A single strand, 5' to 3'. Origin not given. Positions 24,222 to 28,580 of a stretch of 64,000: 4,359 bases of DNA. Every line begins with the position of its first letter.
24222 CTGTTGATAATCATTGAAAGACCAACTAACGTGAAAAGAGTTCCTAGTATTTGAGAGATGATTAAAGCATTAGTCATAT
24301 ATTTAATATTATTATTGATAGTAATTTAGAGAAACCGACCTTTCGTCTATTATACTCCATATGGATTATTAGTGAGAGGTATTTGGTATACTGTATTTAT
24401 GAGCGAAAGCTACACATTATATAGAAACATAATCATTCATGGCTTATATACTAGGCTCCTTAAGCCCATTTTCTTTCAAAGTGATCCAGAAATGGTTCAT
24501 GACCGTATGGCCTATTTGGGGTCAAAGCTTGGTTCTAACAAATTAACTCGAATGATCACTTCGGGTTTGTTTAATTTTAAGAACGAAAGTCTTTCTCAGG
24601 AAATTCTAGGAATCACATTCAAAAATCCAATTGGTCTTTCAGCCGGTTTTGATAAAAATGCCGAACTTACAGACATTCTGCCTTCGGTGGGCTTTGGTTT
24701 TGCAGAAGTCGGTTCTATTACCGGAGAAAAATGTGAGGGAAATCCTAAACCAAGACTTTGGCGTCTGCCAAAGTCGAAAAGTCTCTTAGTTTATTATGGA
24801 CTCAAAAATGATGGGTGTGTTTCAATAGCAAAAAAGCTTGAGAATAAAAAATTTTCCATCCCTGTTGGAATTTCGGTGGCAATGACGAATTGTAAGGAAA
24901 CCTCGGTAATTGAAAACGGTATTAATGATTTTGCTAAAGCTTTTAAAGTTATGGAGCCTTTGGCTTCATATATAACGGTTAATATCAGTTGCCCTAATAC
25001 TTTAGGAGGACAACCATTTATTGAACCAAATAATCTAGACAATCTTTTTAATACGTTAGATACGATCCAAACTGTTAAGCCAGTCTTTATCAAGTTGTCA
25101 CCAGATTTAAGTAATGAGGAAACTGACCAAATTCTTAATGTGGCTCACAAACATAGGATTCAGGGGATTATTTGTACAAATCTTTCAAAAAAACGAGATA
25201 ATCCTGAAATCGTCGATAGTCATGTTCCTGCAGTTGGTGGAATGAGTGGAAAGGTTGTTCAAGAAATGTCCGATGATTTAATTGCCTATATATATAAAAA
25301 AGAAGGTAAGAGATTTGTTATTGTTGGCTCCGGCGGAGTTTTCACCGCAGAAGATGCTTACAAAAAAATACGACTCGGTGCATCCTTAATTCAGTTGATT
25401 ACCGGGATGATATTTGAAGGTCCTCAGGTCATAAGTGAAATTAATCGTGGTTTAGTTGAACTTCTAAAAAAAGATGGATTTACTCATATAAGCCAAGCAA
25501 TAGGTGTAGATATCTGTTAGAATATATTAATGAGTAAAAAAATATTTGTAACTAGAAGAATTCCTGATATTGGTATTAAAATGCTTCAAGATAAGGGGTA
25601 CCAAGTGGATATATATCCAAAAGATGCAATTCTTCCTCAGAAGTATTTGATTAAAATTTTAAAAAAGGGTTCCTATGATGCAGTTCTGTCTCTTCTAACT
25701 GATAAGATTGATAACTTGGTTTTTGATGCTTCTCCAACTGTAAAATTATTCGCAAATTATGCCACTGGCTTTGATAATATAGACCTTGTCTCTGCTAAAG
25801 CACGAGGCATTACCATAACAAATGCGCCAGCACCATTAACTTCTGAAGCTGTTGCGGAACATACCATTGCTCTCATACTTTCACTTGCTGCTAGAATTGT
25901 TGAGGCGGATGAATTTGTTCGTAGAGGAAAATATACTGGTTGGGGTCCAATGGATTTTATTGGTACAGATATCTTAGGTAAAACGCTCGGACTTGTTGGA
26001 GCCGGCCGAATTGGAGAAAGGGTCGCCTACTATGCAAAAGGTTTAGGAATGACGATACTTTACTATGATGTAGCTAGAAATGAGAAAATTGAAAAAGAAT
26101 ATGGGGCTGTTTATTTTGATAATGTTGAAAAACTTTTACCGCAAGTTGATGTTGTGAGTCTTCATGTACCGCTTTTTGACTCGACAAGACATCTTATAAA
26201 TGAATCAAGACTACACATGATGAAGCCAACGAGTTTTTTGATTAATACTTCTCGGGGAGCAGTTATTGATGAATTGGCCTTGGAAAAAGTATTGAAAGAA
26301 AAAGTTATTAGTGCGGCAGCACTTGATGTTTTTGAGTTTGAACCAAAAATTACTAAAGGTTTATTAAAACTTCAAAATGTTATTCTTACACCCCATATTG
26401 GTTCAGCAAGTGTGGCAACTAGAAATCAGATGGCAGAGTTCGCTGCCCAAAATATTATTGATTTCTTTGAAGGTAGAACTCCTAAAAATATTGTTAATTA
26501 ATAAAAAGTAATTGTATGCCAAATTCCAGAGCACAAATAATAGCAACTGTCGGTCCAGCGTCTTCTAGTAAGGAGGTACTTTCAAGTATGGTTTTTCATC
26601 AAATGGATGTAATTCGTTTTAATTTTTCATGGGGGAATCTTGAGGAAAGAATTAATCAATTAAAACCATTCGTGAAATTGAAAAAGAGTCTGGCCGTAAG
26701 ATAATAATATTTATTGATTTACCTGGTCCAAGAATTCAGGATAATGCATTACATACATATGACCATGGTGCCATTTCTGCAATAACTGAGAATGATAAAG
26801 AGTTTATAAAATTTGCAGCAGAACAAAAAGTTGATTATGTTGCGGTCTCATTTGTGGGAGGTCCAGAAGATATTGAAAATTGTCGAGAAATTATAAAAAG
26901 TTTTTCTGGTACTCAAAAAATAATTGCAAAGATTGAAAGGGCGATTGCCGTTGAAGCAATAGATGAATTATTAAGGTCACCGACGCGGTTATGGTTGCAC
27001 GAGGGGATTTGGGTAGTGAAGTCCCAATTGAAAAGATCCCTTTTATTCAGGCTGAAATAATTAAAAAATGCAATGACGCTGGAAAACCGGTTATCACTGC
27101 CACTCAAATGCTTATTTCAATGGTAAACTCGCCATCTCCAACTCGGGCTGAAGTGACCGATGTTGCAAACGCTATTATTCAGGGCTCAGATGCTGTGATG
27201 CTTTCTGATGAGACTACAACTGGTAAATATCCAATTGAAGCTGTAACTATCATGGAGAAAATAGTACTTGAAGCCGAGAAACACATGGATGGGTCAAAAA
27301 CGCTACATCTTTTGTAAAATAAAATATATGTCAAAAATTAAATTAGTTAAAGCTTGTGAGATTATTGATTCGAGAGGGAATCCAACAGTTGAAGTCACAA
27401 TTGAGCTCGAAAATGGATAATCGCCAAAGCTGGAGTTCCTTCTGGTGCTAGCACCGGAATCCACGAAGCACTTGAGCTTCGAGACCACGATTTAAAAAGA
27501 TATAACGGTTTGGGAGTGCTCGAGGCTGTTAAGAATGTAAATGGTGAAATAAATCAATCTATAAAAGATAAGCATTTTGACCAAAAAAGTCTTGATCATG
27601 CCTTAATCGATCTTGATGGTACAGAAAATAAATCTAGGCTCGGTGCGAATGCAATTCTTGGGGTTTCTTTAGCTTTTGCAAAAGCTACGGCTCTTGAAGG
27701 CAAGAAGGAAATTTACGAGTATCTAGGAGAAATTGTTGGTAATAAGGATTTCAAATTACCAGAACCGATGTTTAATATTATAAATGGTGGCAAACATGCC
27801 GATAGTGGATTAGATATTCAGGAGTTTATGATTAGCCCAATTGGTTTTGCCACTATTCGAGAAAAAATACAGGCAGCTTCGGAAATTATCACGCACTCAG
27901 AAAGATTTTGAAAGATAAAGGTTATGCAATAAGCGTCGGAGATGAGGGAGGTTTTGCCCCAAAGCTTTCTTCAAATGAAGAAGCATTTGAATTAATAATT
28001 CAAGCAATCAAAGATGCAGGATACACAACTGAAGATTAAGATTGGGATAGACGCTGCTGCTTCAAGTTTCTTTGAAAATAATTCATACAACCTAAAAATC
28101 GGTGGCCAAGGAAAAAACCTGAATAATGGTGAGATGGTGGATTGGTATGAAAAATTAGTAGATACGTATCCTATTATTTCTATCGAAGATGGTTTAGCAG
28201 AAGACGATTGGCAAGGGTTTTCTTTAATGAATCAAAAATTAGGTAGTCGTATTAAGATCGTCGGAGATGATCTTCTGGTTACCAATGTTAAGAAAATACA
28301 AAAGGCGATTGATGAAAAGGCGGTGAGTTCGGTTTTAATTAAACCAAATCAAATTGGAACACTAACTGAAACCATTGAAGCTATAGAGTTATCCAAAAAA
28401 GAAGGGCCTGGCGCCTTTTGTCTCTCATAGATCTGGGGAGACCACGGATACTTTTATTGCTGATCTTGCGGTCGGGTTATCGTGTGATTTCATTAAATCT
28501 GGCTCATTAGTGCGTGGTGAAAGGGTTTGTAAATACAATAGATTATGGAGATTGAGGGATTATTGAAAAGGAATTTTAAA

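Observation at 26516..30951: Cluster of frameshifted essential genes: pyruvate kinase, enolase and class II RNR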

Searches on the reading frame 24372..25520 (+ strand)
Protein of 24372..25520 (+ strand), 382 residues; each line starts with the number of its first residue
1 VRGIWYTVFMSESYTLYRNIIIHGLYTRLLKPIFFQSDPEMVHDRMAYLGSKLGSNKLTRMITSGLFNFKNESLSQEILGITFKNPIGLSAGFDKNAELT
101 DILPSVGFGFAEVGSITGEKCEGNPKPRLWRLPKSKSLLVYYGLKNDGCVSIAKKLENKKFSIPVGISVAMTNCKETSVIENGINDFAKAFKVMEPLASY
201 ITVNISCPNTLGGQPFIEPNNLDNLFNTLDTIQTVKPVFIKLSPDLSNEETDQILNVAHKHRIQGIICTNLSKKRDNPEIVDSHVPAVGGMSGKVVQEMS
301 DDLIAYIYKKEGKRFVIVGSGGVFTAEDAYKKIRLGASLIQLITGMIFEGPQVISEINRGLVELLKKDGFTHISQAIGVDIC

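Call 7: search_protein_families(library=pfam, proteins=[window:24372-25520:+])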
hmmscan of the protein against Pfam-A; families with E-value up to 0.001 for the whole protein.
window:24372-25520:+ (382 aa): 1 family
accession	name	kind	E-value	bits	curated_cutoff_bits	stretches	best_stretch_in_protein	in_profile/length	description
PF01180.27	DHO_dh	-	3.8e-68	230.2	27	1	74-365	2-291/291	Dihydroorotate dehydrogenase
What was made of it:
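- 24372..26501 (+): Clean left flank: pyrD (24372-25520) and a D-2-hydroxyacid dehydrogenase (25530-26501). Both are intact. Full-length Pfam matches (call 7).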

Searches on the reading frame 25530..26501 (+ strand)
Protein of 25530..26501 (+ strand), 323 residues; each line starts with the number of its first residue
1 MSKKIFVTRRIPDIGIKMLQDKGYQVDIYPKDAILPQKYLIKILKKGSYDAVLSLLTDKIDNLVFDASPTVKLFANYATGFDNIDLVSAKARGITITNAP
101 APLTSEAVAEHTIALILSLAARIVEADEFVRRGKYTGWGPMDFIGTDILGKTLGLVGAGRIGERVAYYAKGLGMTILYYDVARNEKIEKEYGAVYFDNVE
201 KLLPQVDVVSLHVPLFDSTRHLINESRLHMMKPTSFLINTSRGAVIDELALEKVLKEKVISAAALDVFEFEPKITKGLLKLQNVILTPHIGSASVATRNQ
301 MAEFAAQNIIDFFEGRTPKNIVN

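Call 7: search_protein_families(library=pfam, proteins=[window:25530-26501:+])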
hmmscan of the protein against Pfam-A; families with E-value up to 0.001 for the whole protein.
window:25530-26501:+ (323 aa): 3 families
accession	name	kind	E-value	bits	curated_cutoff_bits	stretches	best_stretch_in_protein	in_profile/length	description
PF02826.25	2-Hacid_dh_C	-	6.1e-57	192.3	25.1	1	113-291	1-178/178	D-isomer specific 2-hydroxyacid dehydrogenase, NAD binding domain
PF00389.36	2-Hacid_dh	-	1.1e-25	90.3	24.6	1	5-323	1-134/134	D-isomer specific 2-hydroxyacid dehydrogenase, catalytic domain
PF03446.21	NAD_binding_2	-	1.9e-05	25.1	21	1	153-261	2-113/161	NAD binding domain of 6-phosphogluconate dehydrogenase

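Call 14: find_encoding_contigs(protein=window:25530-26501:+, flank=10000, max_places=10)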
Protein window:25530-26501:+ (323 aa): no gene with exactly this product is on record in the collection.

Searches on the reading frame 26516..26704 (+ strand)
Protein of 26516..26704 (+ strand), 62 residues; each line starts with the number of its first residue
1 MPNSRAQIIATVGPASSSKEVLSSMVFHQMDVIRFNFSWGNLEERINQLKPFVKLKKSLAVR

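Call 7: search_protein_families(library=pfam, proteins=[window:26516-26704:+])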
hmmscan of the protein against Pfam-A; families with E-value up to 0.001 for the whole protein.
window:26516-26704:+ (62 aa): 1 family
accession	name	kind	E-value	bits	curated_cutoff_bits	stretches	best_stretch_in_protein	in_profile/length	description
PF00224.27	PK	-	1.2e-09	38.2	30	1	5-57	3-55/328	Pyruvate kinase, barrel domain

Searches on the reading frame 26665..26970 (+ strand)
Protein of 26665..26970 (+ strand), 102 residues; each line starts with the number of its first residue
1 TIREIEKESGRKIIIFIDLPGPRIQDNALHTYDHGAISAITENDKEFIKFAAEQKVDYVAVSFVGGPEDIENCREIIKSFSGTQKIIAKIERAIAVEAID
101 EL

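Call 7: search_protein_families(library=pfam, proteins=[window:26665-26970:+])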
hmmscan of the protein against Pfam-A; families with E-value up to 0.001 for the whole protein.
window:26665-26970:+ (102 aa): 1 family
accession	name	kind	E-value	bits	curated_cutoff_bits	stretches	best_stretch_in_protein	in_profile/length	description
PF00224.27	PK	-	2.6e-14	53.5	30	1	37-102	171-236/328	Pyruvate kinase, barrel domain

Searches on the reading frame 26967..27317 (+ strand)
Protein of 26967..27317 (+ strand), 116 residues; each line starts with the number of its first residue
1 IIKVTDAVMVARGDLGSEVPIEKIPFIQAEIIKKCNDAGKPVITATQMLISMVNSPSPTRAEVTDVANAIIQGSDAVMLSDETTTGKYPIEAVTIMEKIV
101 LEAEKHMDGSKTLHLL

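Call 7: search_protein_families(library=pfam, proteins=[window:26967-27317:+])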
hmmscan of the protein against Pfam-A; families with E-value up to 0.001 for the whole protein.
window:26967-27317:+ (116 aa): 1 family
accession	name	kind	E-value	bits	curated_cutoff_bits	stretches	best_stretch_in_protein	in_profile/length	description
PF00224.27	PK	-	7.8e-44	150.5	30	1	1-93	236-328/328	Pyruvate kinase, barrel domain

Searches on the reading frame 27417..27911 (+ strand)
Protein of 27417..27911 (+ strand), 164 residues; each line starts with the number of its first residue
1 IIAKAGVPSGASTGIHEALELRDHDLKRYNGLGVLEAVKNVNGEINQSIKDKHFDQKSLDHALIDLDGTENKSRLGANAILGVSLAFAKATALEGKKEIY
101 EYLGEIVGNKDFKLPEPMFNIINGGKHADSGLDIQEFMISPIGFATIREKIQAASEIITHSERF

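Call 7: search_protein_families(library=pfam, proteins=[window:27417-27911:+])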
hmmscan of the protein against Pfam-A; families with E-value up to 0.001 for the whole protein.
window:27417-27911:+ (164 aa): 2 families
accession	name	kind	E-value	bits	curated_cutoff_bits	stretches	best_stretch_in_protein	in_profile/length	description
PF03952.21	Enolase_N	-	2.3e-37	128.5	35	1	3-103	30-131/131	Enolase, N-terminal domain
PF00113.28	Enolase_C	-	8.9e-14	51.9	21.5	1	113-159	3-49/296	Enolase, C-terminal TIM barrel domain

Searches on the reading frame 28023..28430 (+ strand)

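Call 7: search_protein_families(library=pfam, proteins=[window:28023-28430:+])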
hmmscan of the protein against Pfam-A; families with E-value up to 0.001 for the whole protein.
window:28023-28430:+ (135 aa): 3 families
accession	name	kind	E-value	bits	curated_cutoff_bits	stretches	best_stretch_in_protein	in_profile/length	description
PF00113.28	Enolase_C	-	1.8e-44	152.7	21.5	1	3-131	97-231/296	Enolase, C-terminal TIM barrel domain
PF07476.17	MAAL_C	-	5.8e-06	26.1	27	1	71-132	134-194/249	Methylaspartate ammonia-lyase C-terminus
PF13378.12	MR_MLE_C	-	0.0003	21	29.4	1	36-125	58-144/219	Enolase C-terminal domain-like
